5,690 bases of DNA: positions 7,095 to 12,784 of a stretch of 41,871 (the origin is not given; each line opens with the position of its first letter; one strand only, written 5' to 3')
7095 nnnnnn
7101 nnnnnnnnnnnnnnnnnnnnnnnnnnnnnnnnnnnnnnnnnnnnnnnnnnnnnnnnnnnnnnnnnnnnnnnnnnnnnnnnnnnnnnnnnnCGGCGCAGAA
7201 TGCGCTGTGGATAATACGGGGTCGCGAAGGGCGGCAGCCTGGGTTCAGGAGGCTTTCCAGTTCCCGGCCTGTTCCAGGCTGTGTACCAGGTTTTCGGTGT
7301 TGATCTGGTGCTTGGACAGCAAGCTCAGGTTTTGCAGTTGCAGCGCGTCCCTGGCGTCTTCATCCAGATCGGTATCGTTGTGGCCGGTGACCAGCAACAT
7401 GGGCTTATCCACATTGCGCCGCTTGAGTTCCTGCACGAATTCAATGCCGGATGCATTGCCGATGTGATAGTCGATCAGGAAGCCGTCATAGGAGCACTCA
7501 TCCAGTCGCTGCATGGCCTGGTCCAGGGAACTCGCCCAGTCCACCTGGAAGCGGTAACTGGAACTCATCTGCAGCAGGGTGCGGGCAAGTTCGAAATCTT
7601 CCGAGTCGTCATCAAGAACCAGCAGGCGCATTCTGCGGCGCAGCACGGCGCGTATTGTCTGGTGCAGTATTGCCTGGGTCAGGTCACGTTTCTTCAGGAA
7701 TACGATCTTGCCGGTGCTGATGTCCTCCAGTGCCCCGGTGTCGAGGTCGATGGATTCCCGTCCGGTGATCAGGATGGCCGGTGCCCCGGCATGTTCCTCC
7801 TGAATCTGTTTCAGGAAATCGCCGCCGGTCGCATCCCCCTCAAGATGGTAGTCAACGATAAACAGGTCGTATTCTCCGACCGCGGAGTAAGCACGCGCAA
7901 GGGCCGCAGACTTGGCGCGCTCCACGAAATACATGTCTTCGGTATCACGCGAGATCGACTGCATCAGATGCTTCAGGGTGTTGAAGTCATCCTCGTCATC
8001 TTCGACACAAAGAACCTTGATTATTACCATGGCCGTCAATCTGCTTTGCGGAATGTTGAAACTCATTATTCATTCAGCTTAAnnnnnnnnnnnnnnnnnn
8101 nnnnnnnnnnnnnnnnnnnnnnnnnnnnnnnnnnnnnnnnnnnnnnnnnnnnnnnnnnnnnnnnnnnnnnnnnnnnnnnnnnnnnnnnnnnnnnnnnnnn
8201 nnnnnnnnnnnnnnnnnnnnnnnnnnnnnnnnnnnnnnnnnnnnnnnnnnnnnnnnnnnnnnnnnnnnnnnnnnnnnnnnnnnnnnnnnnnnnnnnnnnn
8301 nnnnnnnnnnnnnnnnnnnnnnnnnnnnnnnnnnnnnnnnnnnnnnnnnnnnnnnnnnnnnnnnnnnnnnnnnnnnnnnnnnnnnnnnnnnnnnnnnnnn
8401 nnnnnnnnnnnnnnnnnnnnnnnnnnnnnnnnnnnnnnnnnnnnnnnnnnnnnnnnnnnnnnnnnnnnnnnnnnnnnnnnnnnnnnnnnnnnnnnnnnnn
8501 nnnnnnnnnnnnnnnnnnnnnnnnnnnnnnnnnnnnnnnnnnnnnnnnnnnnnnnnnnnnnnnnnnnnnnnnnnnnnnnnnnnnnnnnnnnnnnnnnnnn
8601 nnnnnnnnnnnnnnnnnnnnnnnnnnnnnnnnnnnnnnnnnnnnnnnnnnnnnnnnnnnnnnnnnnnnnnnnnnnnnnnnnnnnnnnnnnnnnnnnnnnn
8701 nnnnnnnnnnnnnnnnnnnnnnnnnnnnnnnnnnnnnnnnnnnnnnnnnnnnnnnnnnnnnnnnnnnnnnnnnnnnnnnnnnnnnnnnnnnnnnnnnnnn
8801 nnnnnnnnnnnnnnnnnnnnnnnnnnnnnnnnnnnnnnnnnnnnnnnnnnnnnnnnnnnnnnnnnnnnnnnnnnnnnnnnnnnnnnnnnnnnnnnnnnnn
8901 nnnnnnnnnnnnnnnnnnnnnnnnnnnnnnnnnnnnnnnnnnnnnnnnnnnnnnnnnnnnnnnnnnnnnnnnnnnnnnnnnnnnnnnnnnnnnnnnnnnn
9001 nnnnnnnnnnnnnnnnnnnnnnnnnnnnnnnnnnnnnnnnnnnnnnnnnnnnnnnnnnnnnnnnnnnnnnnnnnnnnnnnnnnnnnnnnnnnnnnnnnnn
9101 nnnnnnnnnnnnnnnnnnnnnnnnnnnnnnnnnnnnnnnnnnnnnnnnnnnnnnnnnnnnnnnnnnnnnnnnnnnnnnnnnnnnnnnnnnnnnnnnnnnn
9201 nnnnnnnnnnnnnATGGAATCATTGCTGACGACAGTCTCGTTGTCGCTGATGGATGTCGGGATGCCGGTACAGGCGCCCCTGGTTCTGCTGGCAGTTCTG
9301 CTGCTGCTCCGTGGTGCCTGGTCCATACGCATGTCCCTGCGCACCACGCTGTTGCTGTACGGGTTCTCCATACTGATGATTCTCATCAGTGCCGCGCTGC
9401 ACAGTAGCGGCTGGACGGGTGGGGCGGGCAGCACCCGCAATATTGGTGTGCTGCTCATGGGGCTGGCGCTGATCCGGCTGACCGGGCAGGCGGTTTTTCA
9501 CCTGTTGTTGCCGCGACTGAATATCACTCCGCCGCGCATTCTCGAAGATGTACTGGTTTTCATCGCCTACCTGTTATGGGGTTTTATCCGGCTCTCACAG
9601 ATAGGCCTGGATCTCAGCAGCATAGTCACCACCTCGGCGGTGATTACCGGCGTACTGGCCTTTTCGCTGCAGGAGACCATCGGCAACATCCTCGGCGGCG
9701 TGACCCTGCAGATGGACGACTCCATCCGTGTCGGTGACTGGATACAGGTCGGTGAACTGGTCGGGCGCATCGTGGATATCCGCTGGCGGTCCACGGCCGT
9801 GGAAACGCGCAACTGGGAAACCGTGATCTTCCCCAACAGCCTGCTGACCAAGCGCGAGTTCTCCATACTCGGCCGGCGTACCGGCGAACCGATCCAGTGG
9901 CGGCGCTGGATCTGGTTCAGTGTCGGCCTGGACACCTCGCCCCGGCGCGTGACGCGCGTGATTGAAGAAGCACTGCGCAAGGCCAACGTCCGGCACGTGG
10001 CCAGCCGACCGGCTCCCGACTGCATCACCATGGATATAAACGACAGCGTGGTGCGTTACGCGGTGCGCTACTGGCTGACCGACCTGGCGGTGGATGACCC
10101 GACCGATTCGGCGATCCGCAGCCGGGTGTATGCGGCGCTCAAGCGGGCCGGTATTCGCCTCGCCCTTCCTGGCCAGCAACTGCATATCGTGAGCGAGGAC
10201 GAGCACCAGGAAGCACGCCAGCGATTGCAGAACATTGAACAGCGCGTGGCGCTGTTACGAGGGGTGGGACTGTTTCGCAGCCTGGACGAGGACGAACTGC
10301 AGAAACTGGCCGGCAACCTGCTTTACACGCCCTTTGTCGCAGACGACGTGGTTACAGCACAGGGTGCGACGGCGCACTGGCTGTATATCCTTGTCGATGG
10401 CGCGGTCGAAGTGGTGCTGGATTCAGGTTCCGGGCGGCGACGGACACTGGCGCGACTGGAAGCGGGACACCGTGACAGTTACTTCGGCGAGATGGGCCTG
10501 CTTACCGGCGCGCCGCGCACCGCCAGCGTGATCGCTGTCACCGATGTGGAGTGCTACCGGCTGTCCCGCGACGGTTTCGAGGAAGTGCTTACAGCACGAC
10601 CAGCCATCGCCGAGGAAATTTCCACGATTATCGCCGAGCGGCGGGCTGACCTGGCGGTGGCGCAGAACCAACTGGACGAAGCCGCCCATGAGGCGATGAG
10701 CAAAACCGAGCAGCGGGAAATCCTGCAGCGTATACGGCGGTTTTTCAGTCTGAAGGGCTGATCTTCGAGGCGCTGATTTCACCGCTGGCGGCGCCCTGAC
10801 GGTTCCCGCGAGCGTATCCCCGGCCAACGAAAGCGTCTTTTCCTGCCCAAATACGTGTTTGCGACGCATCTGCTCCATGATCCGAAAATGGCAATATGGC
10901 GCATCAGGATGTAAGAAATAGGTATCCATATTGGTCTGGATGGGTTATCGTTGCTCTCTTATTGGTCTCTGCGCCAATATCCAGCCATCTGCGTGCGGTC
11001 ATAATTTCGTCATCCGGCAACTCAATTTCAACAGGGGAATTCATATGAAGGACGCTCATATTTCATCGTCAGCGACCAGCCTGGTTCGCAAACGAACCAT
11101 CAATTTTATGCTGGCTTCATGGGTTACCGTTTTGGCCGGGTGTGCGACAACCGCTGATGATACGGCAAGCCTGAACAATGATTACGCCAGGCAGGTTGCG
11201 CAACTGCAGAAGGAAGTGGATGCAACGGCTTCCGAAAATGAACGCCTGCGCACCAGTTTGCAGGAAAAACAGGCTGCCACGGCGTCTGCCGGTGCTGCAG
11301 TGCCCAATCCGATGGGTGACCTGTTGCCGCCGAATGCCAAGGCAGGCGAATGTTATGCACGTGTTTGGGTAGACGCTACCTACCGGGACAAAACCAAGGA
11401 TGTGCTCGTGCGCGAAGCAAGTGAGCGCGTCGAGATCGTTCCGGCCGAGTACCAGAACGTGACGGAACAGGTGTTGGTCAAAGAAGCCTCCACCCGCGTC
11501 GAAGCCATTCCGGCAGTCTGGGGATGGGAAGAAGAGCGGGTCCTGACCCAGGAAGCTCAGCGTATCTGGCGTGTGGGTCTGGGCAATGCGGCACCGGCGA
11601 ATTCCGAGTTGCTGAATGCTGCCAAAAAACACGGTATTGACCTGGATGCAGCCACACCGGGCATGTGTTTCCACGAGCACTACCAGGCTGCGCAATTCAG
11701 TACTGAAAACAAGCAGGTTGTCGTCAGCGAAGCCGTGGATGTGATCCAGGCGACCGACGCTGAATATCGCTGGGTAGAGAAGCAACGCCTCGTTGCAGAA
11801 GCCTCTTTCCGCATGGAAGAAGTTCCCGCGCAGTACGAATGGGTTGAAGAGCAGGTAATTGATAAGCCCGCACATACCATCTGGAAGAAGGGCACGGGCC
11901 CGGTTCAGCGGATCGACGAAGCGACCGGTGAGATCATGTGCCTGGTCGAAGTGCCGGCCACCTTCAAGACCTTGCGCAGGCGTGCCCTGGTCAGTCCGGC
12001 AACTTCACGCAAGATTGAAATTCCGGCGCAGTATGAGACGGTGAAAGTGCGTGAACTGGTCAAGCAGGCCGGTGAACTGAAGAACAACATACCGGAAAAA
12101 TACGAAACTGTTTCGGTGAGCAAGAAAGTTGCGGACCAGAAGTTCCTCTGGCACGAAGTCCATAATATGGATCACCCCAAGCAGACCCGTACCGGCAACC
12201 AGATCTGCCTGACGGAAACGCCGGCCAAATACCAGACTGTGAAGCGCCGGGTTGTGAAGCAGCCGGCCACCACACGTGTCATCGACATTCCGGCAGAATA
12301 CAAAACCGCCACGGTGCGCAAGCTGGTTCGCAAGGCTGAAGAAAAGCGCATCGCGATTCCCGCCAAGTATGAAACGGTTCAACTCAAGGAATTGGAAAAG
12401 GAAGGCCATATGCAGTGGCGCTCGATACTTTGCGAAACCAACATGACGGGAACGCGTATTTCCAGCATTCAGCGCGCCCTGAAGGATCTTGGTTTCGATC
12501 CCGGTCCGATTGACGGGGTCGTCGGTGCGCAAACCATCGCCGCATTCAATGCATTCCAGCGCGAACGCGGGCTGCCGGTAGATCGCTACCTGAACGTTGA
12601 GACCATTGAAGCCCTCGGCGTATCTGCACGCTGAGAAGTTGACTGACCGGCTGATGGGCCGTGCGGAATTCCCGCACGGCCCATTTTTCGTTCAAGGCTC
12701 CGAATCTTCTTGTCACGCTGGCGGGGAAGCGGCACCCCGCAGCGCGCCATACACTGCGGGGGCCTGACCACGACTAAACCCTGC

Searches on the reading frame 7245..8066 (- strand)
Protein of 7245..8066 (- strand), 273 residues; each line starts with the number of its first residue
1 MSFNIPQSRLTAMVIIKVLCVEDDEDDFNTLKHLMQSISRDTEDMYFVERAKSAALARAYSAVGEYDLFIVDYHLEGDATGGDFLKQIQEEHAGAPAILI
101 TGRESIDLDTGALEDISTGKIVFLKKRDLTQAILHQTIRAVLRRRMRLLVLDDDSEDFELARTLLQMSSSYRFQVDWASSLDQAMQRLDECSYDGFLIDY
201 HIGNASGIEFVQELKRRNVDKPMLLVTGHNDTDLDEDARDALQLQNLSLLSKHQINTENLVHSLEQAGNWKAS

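Call 12: search_protein_families(library=pfam, proteins=[window:7245-8066:-], max_evalue=0.001)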
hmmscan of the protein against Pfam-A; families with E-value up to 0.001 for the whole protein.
window:7245-8066:- (273 aa): 2 families
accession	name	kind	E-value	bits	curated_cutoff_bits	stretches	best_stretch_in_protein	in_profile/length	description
PF00072.30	Response_reg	-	3e-23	82.5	30.2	2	149-263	2-109/111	Response regulator receiver domain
PF20274.4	cREC_REC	-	2.7e-05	25.2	27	0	150-220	4-63/88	Cyclic-phosphate processing Receiver domain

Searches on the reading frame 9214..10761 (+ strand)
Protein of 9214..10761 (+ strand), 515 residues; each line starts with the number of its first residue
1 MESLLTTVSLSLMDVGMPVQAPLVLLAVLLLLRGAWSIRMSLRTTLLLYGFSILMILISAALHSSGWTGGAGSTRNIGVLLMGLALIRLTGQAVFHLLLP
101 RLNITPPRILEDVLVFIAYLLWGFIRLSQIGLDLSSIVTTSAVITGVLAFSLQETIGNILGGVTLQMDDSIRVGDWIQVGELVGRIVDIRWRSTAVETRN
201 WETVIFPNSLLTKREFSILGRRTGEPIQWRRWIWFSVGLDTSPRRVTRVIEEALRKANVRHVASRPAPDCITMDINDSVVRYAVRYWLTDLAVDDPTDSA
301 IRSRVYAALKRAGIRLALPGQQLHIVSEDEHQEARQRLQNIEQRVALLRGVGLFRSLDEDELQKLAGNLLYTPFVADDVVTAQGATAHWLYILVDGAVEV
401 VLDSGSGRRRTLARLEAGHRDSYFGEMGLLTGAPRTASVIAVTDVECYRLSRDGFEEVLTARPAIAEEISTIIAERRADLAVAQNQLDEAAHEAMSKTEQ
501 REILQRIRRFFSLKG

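Call 12: search_protein_families(library=pfam, proteins=[window:9214-10761:+], max_evalue=0.001)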
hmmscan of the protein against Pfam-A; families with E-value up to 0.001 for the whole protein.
window:9214-10761:+ (515 aa): 3 families
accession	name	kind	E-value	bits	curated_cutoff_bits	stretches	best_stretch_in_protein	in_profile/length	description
PF00027.35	cNMP_binding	-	4.5e-20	71.8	27.5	1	374-460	4-87/89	Cyclic nucleotide-binding domain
PF00924.24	MS_channel_2nd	-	3.1e-15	56.5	20.2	1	155-216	2-63/68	Mechanosensitive ion channel, beta-domain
PF21082.3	MS_channel_3rd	-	3.9e-05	24.4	21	1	235-315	5-87/88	Mechanosensitive ion channel MscS, C-terminal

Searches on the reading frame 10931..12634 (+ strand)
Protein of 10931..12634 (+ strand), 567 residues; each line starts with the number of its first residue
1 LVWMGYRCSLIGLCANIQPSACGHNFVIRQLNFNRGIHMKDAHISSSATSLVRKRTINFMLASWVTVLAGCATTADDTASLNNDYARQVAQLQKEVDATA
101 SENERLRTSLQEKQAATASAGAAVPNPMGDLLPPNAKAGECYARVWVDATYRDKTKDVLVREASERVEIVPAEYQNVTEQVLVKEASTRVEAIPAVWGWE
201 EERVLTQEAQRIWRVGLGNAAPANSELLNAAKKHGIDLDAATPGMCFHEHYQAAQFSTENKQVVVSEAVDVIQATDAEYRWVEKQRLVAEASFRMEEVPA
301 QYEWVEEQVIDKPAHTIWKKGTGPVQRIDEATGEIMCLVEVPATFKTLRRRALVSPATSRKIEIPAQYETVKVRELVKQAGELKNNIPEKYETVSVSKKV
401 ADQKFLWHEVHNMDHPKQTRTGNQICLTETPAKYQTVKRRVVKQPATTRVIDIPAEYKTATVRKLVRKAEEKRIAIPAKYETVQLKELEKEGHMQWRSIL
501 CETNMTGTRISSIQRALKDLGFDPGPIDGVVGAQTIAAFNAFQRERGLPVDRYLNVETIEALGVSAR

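Call 12: search_protein_families(library=pfam, proteins=[window:10931-12634:+], max_evalue=0.001)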
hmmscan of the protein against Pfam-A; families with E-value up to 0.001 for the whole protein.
window:10931-12634:+ (567 aa): 1 family
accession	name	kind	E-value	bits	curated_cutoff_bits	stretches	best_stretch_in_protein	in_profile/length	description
PF01471.23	PG_binding_1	-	9e-12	45.4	23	1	507-562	2-57/57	Putative peptidoglycan binding domain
